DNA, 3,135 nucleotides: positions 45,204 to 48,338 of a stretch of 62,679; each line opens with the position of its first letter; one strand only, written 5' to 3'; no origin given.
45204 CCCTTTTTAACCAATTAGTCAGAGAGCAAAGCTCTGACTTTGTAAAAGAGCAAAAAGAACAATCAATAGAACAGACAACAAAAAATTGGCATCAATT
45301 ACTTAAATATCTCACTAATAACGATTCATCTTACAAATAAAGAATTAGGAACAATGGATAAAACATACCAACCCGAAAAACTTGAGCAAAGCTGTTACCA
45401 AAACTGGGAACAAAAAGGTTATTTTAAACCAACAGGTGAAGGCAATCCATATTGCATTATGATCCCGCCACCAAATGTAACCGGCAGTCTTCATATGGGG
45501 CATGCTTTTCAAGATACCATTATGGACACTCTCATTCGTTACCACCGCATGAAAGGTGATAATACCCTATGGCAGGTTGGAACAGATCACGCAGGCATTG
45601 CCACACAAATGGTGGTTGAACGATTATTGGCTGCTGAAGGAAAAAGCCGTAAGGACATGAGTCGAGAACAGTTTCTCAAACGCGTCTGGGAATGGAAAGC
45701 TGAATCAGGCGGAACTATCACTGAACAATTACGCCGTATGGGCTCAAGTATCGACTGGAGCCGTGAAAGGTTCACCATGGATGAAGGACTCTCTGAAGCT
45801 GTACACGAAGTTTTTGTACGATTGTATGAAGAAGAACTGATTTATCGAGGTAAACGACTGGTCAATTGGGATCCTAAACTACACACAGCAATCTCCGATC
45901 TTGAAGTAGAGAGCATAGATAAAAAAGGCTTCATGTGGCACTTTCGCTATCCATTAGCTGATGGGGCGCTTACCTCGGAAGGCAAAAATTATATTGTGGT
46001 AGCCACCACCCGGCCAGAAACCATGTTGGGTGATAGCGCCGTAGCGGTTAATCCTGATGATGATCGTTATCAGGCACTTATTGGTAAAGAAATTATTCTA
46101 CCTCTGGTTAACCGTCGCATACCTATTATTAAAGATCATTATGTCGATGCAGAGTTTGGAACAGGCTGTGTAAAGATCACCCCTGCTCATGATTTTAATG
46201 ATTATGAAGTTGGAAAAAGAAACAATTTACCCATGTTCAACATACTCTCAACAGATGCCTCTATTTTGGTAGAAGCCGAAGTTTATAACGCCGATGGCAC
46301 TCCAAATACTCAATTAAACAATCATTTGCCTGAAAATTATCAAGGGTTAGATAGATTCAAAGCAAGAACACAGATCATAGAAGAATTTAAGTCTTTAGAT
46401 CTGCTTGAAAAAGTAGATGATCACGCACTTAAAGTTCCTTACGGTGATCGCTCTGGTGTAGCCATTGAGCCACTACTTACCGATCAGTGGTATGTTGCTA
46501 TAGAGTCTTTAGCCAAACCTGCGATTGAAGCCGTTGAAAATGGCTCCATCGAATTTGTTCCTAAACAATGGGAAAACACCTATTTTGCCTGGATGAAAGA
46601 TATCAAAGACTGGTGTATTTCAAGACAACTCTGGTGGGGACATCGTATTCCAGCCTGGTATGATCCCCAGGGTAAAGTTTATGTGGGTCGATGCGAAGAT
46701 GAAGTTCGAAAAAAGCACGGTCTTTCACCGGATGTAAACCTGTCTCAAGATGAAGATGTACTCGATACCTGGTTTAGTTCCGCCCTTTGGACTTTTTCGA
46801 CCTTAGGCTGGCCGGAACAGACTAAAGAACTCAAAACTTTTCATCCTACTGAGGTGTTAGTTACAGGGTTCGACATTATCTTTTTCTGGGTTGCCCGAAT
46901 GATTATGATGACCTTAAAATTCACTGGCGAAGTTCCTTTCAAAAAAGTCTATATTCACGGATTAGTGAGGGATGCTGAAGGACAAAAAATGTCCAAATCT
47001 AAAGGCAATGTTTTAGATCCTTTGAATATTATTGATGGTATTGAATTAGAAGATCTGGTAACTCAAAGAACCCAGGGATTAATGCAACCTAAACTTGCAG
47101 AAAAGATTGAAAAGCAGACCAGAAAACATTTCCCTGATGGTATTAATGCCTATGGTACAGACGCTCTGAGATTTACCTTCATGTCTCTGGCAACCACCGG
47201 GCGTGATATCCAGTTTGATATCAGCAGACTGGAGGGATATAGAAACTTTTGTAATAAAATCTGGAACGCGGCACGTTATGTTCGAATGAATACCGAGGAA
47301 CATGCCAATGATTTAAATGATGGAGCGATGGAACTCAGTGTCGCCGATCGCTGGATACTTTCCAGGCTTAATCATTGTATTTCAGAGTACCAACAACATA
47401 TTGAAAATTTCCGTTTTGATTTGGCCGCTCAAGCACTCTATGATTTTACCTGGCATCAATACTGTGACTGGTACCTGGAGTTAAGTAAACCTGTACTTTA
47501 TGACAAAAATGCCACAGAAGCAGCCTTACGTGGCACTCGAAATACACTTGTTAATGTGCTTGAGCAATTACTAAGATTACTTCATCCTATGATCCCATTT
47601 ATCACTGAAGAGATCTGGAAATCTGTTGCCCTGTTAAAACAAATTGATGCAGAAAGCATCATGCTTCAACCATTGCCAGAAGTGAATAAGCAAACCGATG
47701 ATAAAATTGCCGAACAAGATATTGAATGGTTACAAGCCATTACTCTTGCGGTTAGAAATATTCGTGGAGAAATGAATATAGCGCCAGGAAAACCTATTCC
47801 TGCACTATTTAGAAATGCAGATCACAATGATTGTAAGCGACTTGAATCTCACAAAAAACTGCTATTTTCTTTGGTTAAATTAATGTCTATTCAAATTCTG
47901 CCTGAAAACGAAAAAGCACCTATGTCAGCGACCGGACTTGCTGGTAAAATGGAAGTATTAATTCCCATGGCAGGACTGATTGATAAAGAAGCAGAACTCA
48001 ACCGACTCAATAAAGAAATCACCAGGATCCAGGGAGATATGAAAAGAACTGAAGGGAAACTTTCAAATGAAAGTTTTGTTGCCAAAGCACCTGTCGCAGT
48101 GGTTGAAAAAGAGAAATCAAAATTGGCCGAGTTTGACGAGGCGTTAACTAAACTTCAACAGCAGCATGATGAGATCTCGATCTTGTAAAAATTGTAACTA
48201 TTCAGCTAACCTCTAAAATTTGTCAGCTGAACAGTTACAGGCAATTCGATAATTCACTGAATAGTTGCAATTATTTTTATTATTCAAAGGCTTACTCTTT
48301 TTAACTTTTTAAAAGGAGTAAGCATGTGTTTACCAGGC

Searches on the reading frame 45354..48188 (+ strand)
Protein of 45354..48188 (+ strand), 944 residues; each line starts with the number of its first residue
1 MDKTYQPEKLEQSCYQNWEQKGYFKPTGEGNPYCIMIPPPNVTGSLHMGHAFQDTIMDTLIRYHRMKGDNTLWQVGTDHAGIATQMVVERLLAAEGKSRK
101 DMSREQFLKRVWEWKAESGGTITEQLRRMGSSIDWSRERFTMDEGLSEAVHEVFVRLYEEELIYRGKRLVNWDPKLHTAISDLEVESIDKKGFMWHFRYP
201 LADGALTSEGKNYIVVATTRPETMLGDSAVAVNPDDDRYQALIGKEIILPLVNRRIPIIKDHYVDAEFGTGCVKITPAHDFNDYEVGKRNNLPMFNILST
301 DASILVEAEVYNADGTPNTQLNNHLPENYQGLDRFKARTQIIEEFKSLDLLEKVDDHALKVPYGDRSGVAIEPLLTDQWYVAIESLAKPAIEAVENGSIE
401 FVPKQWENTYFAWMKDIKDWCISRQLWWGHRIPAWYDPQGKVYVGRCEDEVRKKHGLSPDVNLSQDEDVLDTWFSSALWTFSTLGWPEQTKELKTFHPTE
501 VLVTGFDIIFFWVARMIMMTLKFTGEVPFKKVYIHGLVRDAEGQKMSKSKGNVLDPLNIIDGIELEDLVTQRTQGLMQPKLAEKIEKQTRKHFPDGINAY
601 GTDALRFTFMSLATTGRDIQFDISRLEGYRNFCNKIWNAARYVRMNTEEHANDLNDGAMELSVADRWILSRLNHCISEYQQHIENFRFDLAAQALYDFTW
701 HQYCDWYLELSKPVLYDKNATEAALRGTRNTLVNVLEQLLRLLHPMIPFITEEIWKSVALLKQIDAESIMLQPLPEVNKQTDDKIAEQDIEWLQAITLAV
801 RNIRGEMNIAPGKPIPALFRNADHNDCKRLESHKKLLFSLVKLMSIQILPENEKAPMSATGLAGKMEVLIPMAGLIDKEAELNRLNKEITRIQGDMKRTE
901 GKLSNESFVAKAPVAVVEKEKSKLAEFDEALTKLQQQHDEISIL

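Call 13: search_protein_families(library=ncbifam, proteins=[window:45354-48188:+], max_evalue=1e-10)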
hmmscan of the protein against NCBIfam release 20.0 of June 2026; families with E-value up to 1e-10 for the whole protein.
window:45354-48188:+ (944 aa): 15 families
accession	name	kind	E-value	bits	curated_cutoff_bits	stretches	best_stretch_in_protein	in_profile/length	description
NF004349.1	PRK05729.1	equivalog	0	1313.7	704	1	3-937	2-859/860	valine--tRNA ligase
TIGR00422.1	valS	equivalog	0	1214.2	612.1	1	1-924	1-862/863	valine--tRNA ligase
NF011492.0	PRK14900.1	equivalog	0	1101.9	1783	1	2-941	10-893/1044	valine--tRNA ligase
NF009687.0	PRK13208.1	equivalog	3.3e-170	568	738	2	2-561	7-550/801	valine--tRNA ligase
TIGR00392.1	ileS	equivalog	4.4e-117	392.4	621.4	2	257-810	312-839/861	isoleucine--tRNA ligase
NF000540.1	alt_ValS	exception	3.9e-94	316.2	900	2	8-561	7-590/827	valine--tRNA ligase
NF008957.0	PRK12300.1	subfamily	1.2e-62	212.2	677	2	6-243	5-247/946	leucine--tRNA ligase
TIGR00395.1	leuS_arch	equivalog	1.4e-54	185.5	648.5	2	11-237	4-235/938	leucine--tRNA ligase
NF040702.1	ileS_w_GNAT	exception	5.5e-52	176.6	1999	2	250-433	486-652/1100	isoleucine--tRNA ligase, N-acetyltransferase domain-containing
NF000258.1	MupB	exception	2e-48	165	1900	3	462-562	505-604/1033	mupirocin-resistant isoleucine--tRNA ligase MupB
TIGR00396.1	leuS_bact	equivalog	2.2e-45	155.1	548.4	2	5-195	1-175/843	leucine--tRNA ligase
NF000257.1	MupA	exception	5.1e-41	140.4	1900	1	597-790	600-787/1024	mupirocin-resistant isoleucine--tRNA ligase MupA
TIGR00398.1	metG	equivalog_domain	1.4e-26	93.3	336.35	0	376-565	181-347/530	methionine--tRNA ligase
NF008900.0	PRK12267.1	equivalog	4.5e-25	88.2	598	0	466-564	221-318/648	methionine--tRNA ligase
NF001100.0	PRK00133.1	equivalog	1.6e-20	73.3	587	0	601-768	350-514/676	methionine--tRNA ligase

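Call 59: find_homologous_proteins(query=window:45354-48185:+, max_evalue=1e-100)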
Query window:45354-48185:+ (944 aa): 8000 proteins with E <= 1e-100 among 8000 candidates; the best 120 are listed.
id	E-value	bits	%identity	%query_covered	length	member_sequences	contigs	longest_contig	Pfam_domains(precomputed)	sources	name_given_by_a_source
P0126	0.0e+0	2203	100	100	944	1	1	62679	PF09334.18,PF08264.20,PF13603.13,PF00133.29,PF10458.15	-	-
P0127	0.0e+0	1634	74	100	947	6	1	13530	PF09334.18,PF08264.20,PF13603.13,PF00133.29,PF10458.15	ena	-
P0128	0.0e+0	1609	73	100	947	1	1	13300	PF09334.18,PF08264.20,PF13603.13,PF00133.29,PF10458.15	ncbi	-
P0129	0.0e+0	1599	71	100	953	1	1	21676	PF09334.18,PF08264.20,PF13603.13,PF00133.29,PF10458.15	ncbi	-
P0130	0.0e+0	1588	72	100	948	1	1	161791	PF09334.18,PF08264.20,PF13603.13,PF00133.29,PF10458.15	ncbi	-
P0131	0.0e+0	1585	71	100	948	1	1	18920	PF09334.18,PF08264.20,PF13603.13,PF00133.29,PF10458.15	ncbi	-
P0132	0.0e+0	1554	69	100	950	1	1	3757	PF09334.18,PF08264.20,PF13603.13,PF00133.29,PF10458.15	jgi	-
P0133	0.0e+0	1548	70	100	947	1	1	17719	PF09334.18,PF08264.20,PF13603.13,PF00133.29,PF10458.15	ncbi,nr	ncbi:MAG: valine--tRNA ligase [Gammaproteobacteria bacterium]|nr:MAG: valine--tRNA ligase [Gammaprot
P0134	0.0e+0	1545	69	100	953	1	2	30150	PF09334.18,PF08264.20,PF13603.13,PF00133.29,PF10458.15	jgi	jgi:valyl-tRNA synthetase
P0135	0.0e+0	1543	70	100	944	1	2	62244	PF09334.18,PF08264.20,PF13603.13,PF00133.29,PF10458.15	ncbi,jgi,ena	-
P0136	0.0e+0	1542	70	100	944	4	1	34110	PF09334.18,PF08264.20,PF13603.13,PF00133.29,PF10458.15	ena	-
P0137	0.0e+0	1541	70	100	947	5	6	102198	PF09334.18,PF08264.20,PF13603.13,PF00133.29,PF10458.15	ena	-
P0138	0.0e+0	1541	70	100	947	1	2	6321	PF09334.18,PF08264.20,PF13603.13,PF00133.29,PF10458.15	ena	-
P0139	0.0e+0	1540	70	100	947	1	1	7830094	PF09334.18,PF08264.20,PF13603.13,PF00133.29,PF10458.15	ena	-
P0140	0.0e+0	1540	70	100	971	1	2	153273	PF09334.18,PF08264.20,PF13603.13,PF00133.29,PF10458.15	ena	-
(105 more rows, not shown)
